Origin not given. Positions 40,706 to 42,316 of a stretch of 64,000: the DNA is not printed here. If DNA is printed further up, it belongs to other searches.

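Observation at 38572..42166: Phosphonate core (PntC-Ppm fusion, Ppd, Fe-ADH) embedded in a glycopolymer locus predicts a 2-hydroxyethylphosphonate-decorated 'phosphonoglycan'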

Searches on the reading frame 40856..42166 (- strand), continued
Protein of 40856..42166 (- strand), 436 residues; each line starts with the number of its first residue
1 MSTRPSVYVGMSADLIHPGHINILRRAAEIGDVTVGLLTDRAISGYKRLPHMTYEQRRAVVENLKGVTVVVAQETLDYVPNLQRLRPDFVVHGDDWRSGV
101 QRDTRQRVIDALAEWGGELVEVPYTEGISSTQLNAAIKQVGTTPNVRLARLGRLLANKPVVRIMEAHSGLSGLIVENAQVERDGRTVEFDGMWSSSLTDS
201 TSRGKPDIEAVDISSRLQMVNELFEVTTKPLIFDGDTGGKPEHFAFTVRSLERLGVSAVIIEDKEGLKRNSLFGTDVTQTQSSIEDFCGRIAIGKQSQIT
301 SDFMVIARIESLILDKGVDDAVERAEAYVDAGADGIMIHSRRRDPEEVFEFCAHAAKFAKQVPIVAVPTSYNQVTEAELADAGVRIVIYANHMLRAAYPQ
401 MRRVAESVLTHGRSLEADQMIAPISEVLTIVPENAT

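Call 29: find_homologous_proteins(query=window:40856-42166:-, max_evalue=1e-50)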
Query window:40856-42166:- (436 aa): 8000 proteins with E <= 1e-50 among 8000 candidates; the best 120 are listed.
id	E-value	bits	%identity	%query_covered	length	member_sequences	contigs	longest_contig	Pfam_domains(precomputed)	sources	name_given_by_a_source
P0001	6.4e-283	956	100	100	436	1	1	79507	PF13714.13,PF01467.33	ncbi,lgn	-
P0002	3.0e-256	868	89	100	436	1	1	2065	PF13714.13,PF01467.33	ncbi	-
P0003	2.8e-249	845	85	100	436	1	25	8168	PF13714.13,PF01467.33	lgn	-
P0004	6.3e-245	831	84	100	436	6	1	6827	PF13714.13,PF01467.33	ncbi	-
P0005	1.4e-244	830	83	100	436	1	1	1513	PF13714.13,PF01467.33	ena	-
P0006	7.9e-244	827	83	100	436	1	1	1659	PF13714.13,PF01467.33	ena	-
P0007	3.8e-237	805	83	99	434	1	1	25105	PF13714.13,PF01467.33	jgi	jgi:phosphoenolpyruvate phosphomutase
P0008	2.8e-236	802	81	100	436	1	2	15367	PF13714.13,PF01467.33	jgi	jgi:phosphoenolpyruvate phosphomutase / 2-hydroxyethylphosphonate cytidylyltransferase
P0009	3.3e-236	802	83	99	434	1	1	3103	PF13714.13,PF01467.33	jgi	jgi:phosphoenolpyruvate phosphomutase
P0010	3.4e-236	802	82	99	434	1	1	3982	PF13714.13,PF01467.33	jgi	jgi:phosphoenolpyruvate phosphomutase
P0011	2.1e-235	799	82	99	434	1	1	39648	PF13714.13,PF01467.33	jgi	jgi:phosphoenolpyruvate phosphomutase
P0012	4.4e-235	798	81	99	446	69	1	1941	PF13714.13,PF01467.33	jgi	jgi:phosphoenolpyruvate phosphomutase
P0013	6.2e-235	798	80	100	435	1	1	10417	PF13714.13,PF01467.33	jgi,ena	-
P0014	1.0e-234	797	81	99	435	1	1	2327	PF13714.13,PF01467.33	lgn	-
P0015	1.2e-234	797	80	100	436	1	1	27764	PF13714.13,PF01467.33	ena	-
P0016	1.5e-234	797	80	99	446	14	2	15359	PF13714.13,PF01467.33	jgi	jgi:phosphoenolpyruvate phosphomutase / 2-hydroxyethylphosphonate cytidylyltransferase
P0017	2.7e-234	796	80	100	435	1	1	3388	PF13714.13,PF01467.33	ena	-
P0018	3.1e-234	795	80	100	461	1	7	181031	PF13714.13,PF01467.33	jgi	jgi:phosphoenolpyruvate phosphomutase / 2-hydroxyethylphosphonate cytidylyltransferase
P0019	8.3e-234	794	81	100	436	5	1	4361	PF13714.13,PF01467.33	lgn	-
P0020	3.0e-233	792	80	100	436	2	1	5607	PF13714.13,PF01467.33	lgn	-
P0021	3.3e-233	792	80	100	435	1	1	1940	PF13714.13,PF01467.33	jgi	jgi:phosphoenolpyruvate phosphomutase / 2-hydroxyethylphosphonate cytidylyltransferase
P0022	5.3e-233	791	80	100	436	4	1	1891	PF13714.13,PF01467.33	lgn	-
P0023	5.5e-233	791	80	100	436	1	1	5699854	PF13714.13,PF01467.33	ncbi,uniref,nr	ncbi:phosphoenolpyruvate mutase [Natronosporangium hydrolyticum]|uniref:phosphoenolpyruvate mutase n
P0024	8.5e-233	791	80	100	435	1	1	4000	PF13714.13,PF01467.33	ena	-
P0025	1.2e-232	790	81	99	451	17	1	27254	PF13714.13,PF01467.33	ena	-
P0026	1.3e-232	790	80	100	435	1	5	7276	PF13714.13,PF01467.33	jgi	jgi:phosphoenolpyruvate phosphomutase / 2-hydroxyethylphosphonate cytidylyltransferase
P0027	2.2e-232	789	80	100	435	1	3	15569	PF13714.13,PF01467.33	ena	-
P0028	2.7e-232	789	82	100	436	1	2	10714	PF13714.13,PF01467.33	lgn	-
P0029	5.9e-232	788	80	100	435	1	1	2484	PF13714.13,PF01467.33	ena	-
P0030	6.8e-232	788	80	100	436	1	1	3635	PF13714.13,PF01467.33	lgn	-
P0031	1.2e-231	787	80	99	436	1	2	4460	PF13714.13,PF01467.33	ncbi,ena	-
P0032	1.2e-231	787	79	100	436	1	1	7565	PF13714.13,PF01467.33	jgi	jgi:phosphoenolpyruvate phosphomutase / 2-hydroxyethylphosphonate cytidylyltransferase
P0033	1.3e-231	787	79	100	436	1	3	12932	PF13714.13,PF01467.33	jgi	jgi:phosphoenolpyruvate phosphomutase / 2-hydroxyethylphosphonate cytidylyltransferase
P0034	1.3e-231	787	80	100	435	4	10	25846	PF13714.13,PF01467.33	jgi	jgi:phosphoenolpyruvate phosphomutase / 2-hydroxyethylphosphonate cytidylyltransferase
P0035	1.6e-231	787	79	100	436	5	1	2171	PF13714.13,PF01467.33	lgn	-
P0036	3.3e-231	786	80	98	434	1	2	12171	PF13714.13,PF01467.33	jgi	jgi:phosphoenolpyruvate mutase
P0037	1.2e-230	784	79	99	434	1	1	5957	PF13714.13,PF01467.33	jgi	jgi:phosphoenolpyruvate phosphomutase / 2-hydroxyethylphosphonate cytidylyltransferase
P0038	1.2e-230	784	80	100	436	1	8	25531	PF13714.13,PF01467.33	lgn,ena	-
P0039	1.3e-230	784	79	100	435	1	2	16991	PF13714.13,PF01467.33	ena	-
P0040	1.6e-230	783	80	100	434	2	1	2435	PF13714.13,PF01467.33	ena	-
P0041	1.8e-230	783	80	100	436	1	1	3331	PF13714.13,PF01467.33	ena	-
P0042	2.3e-230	783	79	100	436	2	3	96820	PF13714.13,PF01467.33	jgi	jgi:phosphoenolpyruvate phosphomutase / 2-hydroxyethylphosphonate cytidylyltransferase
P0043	2.4e-230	783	79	100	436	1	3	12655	PF13714.13,PF01467.33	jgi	jgi:phosphoenolpyruvate phosphomutase / 2-hydroxyethylphosphonate cytidylyltransferase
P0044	2.6e-230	783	80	99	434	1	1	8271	PF13714.13,PF01467.33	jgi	jgi:phosphoenolpyruvate phosphomutase / 2-hydroxyethylphosphonate cytidylyltransferase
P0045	4.5e-230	782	78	100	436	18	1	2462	PF13714.13,PF01467.33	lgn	-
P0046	6.7e-230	781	81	99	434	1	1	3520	PF13714.13,PF01467.33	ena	-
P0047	7.8e-230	781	79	100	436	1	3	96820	PF13714.13,PF01467.33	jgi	jgi:phosphoenolpyruvate phosphomutase / 2-hydroxyethylphosphonate cytidylyltransferase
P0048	8.3e-230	781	79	100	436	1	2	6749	PF13714.13,PF01467.33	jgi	jgi:phosphoenolpyruvate phosphomutase / 2-hydroxyethylphosphonate cytidylyltransferase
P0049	8.8e-230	781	79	100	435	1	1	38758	PF13714.13,PF01467.33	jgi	jgi:phosphoenolpyruvate phosphomutase / 2-hydroxyethylphosphonate cytidylyltransferase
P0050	9.7e-230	781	79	100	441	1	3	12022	PF13714.13,PF01467.33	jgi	jgi:phosphoenolpyruvate phosphomutase / 2-hydroxyethylphosphonate cytidylyltransferase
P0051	9.9e-230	781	80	100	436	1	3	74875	PF13714.13,PF01467.33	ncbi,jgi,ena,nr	ncbi:MAG: phosphoenolpyruvate mutase [Ilumatobacter sp.]|nr:MAG: phosphoenolpyruvate mutase [Ilumato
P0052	1.2e-229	780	78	100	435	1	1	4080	PF13714.13,PF01467.33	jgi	jgi:phosphoenolpyruvate phosphomutase / 2-hydroxyethylphosphonate cytidylyltransferase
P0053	1.2e-229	780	79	100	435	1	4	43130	PF13714.13,PF01467.33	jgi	jgi:phosphoenolpyruvate phosphomutase / 2-hydroxyethylphosphonate cytidylyltransferase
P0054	2.1e-229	780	78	100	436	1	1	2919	PF13714.13,PF01467.33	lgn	-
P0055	2.7e-229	779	78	100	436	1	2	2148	PF13714.13,PF01467.33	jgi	jgi:phosphoenolpyruvate phosphomutase / 2-hydroxyethylphosphonate cytidylyltransferase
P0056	2.7e-229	779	79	100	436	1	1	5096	PF13714.13,PF01467.33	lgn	-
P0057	3.2e-229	779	79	99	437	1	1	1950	PF13714.13,PF01467.33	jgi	jgi:phosphoenolpyruvate phosphomutase / 2-hydroxyethylphosphonate cytidylyltransferase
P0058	3.2e-229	779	78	100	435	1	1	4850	PF13714.13,PF01467.33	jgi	jgi:phosphoenolpyruvate phosphomutase / 2-hydroxyethylphosphonate cytidylyltransferase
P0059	3.3e-229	779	78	100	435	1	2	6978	PF13714.13,PF01467.33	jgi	jgi:phosphoenolpyruvate phosphomutase / 2-hydroxyethylphosphonate cytidylyltransferase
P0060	4.0e-229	779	81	97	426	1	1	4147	PF13714.13,PF01467.33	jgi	jgi:phosphoenolpyruvate phosphomutase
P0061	4.8e-229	778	78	99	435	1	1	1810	PF13714.13,PF01467.33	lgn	-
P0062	4.9e-229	778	77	100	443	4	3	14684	PF13714.13,PF01467.33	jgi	jgi:phosphoenolpyruvate phosphomutase / 2-hydroxyethylphosphonate cytidylyltransferase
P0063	5.1e-229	778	79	100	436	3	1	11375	PF13714.13,PF01467.33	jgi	jgi:phosphoenolpyruvate phosphomutase / 2-hydroxyethylphosphonate cytidylyltransferase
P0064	6.9e-229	778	81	98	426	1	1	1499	PF13714.13,PF01467.33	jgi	jgi:phosphoenolpyruvate phosphomutase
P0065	7.0e-229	778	78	100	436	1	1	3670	PF13714.13,PF01467.33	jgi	jgi:phosphoenolpyruvate phosphomutase / 2-hydroxyethylphosphonate cytidylyltransferase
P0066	7.1e-229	778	78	100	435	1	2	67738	PF13714.13,PF01467.33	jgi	jgi:phosphoenolpyruvate phosphomutase / 2-hydroxyethylphosphonate cytidylyltransferase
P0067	9.7e-229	777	79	100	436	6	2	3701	PF13714.13,PF01467.33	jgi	jgi:phosphoenolpyruvate phosphomutase / 2-hydroxyethylphosphonate cytidylyltransferase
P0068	1.1e-228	777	78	100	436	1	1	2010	PF13714.13,PF01467.33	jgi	jgi:phosphoenolpyruvate phosphomutase / 2-hydroxyethylphosphonate cytidylyltransferase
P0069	1.2e-228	777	78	100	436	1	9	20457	PF13714.13,PF01467.33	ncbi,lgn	-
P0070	1.3e-228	777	79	100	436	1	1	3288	PF13714.13,PF01467.33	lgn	-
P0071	1.4e-228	777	79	100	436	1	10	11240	PF13714.13,PF01467.33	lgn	-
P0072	1.5e-228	777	80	100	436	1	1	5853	PF13714.13,PF01467.33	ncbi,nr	ncbi:MAG: phosphoenolpyruvate mutase [Acidimicrobiia bacterium]|nr:phosphoenolpyruvate mutase [Acidi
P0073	1.7e-228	777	79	100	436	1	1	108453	PF13714.13,PF01467.33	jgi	jgi:phosphoenolpyruvate phosphomutase / 2-hydroxyethylphosphonate cytidylyltransferase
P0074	2.2e-228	776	79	100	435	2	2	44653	PF13714.13,PF01467.33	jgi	jgi:phosphoenolpyruvate phosphomutase / 2-hydroxyethylphosphonate cytidylyltransferase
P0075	3.3e-228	776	78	100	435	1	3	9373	PF13714.13,PF01467.33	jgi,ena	-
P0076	3.8e-228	775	78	100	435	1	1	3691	PF13714.13,PF01467.33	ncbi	-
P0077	4.3e-228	775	78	100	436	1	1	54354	PF13714.13,PF01467.33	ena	-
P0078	5.3e-228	775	79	100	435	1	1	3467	PF13714.13,PF01467.33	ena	-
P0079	7.1e-228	775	79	100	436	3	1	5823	PF13714.13,PF01467.33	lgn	-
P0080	7.1e-228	775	78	100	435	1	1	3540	PF13714.13,PF01467.33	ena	-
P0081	9.4e-228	774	79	100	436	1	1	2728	PF13714.13,PF01467.33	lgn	-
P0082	1.2e-227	774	79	100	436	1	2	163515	PF13714.13,PF01467.33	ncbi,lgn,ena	-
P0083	1.3e-227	774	79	100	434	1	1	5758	PF13714.13,PF01467.33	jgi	jgi:phosphoenolpyruvate phosphomutase / 2-hydroxyethylphosphonate cytidylyltransferase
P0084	1.8e-227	773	77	100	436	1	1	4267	PF13714.13,PF01467.33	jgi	jgi:phosphoenolpyruvate phosphomutase / 2-hydroxyethylphosphonate cytidylyltransferase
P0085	2.0e-227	773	78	100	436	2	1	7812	PF13714.13,PF01467.33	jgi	jgi:phosphoenolpyruvate phosphomutase / 2-hydroxyethylphosphonate cytidylyltransferase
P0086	2.1e-227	773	78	100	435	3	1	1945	PF13714.13,PF01467.33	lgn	-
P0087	2.5e-227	773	78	99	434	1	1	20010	PF13714.13,PF01467.33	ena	-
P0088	3.9e-227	772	78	99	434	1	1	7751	PF13714.13,PF01467.33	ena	-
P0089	4.0e-227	772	78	99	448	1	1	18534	PF13714.13,PF01467.33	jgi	jgi:phosphoenolpyruvate mutase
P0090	4.1e-227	772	78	100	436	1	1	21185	PF13714.13,PF01467.33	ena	-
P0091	4.5e-227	772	78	100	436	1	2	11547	PF13714.13,PF01467.33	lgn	-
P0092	5.0e-227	772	78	100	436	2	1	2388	PF13714.13,PF01467.33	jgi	-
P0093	5.6e-227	772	79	100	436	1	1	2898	PF13714.13,PF01467.33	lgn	-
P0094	6.6e-227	771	77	100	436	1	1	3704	PF13714.13,PF01467.33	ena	-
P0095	6.7e-227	771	79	98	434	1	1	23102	PF13714.13,PF01467.33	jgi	jgi:phosphoenolpyruvate mutase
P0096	6.8e-227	771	80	100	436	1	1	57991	PF13714.13,PF01467.33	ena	-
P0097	7.3e-227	771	78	100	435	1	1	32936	PF13714.13,PF01467.33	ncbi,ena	-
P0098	8.5e-227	771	78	100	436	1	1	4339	PF13714.13,PF01467.33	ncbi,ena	-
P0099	9.2e-227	771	78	98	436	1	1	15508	PF13714.13,PF01467.33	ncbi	-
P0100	1.1e-226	771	79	100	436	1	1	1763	PF13714.13,PF01467.33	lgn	-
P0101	1.2e-226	771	79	100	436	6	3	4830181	PF13714.13,PF01467.33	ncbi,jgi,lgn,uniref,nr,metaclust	ncbi:phosphoenolpyruvate mutase [Ilumatobacter coccineus]|jgi:phosphoenolpyruvate phosphomutase / 2-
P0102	1.4e-226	770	78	99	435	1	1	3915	PF13714.13,PF01467.33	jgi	jgi:phosphoenolpyruvate phosphomutase / 2-hydroxyethylphosphonate cytidylyltransferase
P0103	1.7e-226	770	79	100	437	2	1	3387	PF13714.13,PF01467.33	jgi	jgi:phosphoenolpyruvate phosphomutase / 2-hydroxyethylphosphonate cytidylyltransferase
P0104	1.7e-226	770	77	100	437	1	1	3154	PF13714.13,PF01467.33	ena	-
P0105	1.8e-226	770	79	98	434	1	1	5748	PF13714.13,PF01467.33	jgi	jgi:phosphoenolpyruvate mutase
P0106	2.3e-226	770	79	98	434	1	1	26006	PF13714.13,PF01467.33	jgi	jgi:phosphoenolpyruvate phosphomutase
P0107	2.3e-226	770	77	100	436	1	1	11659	PF13714.13,PF01467.33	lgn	-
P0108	2.5e-226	769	77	100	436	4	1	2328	PF13714.13,PF01467.33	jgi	jgi:phosphoenolpyruvate phosphomutase / 2-hydroxyethylphosphonate cytidylyltransferase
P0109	2.6e-226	769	78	100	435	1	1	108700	PF13714.13,PF01467.33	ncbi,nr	ncbi:MAG: phosphoenolpyruvate mutase [Propionibacteriales bacterium]|nr:phosphoenolpyruvate mutase [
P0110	2.8e-226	769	78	99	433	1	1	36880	PF13714.13,PF01467.33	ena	-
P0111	3.7e-226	769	77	100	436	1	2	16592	PF13714.13,PF01467.33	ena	-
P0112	4.3e-226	769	78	99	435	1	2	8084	PF13714.13,PF01467.33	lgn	-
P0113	4.6e-226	769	79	100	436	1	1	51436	PF13714.13,PF01467.33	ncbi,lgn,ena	-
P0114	5.5e-226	768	78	100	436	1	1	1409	PF13714.13,PF01467.33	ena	-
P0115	5.8e-226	768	78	100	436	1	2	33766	PF13714.13,PF01467.33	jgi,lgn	jgi:phosphoenolpyruvate phosphomutase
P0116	6.0e-226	768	78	100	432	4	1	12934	PF13714.13,PF01467.33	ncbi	-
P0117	6.3e-226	768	80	97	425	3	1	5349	PF13714.13,PF01467.33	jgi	jgi:phosphoenolpyruvate phosphomutase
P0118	7.1e-226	768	77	100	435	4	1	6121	PF13714.13,PF01467.33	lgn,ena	-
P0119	7.3e-226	768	78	100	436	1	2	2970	PF13714.13,PF01467.33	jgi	jgi:phosphoenolpyruvate phosphomutase / 2-hydroxyethylphosphonate cytidylyltransferase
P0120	1.0e-225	767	78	100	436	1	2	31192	PF13714.13,PF01467.33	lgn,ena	-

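Call 30: list_cluster_members(proteins=[P0001, P0002, P0004])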
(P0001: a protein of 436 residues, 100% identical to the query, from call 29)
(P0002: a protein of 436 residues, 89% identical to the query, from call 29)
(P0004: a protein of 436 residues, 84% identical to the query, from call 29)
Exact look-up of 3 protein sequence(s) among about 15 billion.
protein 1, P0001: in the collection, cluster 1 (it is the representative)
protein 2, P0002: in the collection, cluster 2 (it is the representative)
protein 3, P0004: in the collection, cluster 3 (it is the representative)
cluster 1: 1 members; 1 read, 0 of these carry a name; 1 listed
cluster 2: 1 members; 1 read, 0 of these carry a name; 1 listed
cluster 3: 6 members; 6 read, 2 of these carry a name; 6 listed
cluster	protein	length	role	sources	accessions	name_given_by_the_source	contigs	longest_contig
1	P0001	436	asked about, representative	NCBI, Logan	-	-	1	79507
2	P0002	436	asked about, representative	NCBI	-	-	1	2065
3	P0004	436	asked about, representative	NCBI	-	-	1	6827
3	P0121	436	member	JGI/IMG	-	phosphoenolpyruvate phosphomutase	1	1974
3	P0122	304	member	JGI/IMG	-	phosphoenolpyruvate phosphomutase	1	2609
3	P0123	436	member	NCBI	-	-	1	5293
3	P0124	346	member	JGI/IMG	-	-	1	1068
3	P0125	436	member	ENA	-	-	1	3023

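Call 31: find_encoding_contigs(protein=P0023, flank=10000, max_places=1)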
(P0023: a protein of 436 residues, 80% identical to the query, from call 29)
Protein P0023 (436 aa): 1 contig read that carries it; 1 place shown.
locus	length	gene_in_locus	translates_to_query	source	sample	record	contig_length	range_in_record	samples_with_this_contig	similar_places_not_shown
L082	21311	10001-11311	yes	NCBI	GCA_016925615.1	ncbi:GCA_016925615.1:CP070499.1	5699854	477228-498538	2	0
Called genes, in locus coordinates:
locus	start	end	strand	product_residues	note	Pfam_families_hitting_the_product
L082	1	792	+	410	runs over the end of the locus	PF02983:Pro_Al_protease (weak)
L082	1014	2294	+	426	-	PF02983:Pro_Al_protease (weak)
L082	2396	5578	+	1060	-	PF03704:BTAD, PF13191:AAA_16, PF17874:TPR_MalT (weak)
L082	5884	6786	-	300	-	PF00892:EamA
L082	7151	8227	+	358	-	PF00465:Fe-ADH, PF13685:Fe-ADH_2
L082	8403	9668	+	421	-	PF13173:AAA_14, PF13635:DUF4143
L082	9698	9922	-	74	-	-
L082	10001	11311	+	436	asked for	PF01467:CTP_transf_like, PF13714:PEP_mutase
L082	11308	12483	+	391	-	PF02776:TPP_enzyme_N, PF02775:TPP_enzyme_C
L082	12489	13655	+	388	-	PF00465:Fe-ADH, PF13685:Fe-ADH_2 (weak), PF25137:ADH_Fe_C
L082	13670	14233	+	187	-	-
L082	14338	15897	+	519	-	PF13385:Laminin_G_3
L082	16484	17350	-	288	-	-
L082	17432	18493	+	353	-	-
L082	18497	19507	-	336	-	PF21686:LigD_Prim-Pol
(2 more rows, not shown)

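Call 32: find_encoding_contigs(protein=P0101, flank=10000, max_places=1)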
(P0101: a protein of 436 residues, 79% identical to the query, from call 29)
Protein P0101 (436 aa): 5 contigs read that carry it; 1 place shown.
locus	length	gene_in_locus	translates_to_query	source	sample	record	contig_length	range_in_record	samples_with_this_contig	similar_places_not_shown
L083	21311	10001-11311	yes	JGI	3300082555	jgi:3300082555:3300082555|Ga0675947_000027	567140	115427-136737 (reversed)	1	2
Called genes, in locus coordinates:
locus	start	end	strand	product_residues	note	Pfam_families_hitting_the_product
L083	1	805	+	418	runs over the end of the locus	PF02348:CTP_transf_3, PF12804:NTP_transf_3, PF08282:Hydrolase_3 (weak)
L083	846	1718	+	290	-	PF03102:NeuB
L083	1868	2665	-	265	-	PF13489:Methyltransf_23, PF08242:Methyltransf_12 (weak), PF08241:Methyltransf_11, PF13649:Methyltransf_25 (weak)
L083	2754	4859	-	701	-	PF13428:TPR_14 (faint), PF04991:LicD (faint)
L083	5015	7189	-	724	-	-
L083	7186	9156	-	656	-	-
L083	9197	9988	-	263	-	PF00483:NTP_transferase (weak), PF12804:NTP_transf_3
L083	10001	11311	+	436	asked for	PF01467:CTP_transf_like, PF13714:PEP_mutase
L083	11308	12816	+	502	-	-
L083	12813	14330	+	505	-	PF04991:LicD (faint)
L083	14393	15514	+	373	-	PF02776:TPP_enzyme_N, PF02775:TPP_enzyme_C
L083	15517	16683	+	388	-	PF00465:Fe-ADH, PF13685:Fe-ADH_2 (weak), PF25137:ADH_Fe_C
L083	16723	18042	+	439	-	PF00932:LTD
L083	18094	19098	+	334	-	PF01370:Epimerase, PF02719:Polysacc_synt_2, PF04321:RmlD_sub_bind, PF05368:NmrA (weak), PF01073:3Beta_HSD, PF13460:NAD_binding_10, PF16363:GDP_Man_Dehyd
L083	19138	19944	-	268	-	PF00561:Abhydrolase_1 (faint), PF12146:Hydrolase_4 (weak), PF00326:Peptidase_S9 (faint)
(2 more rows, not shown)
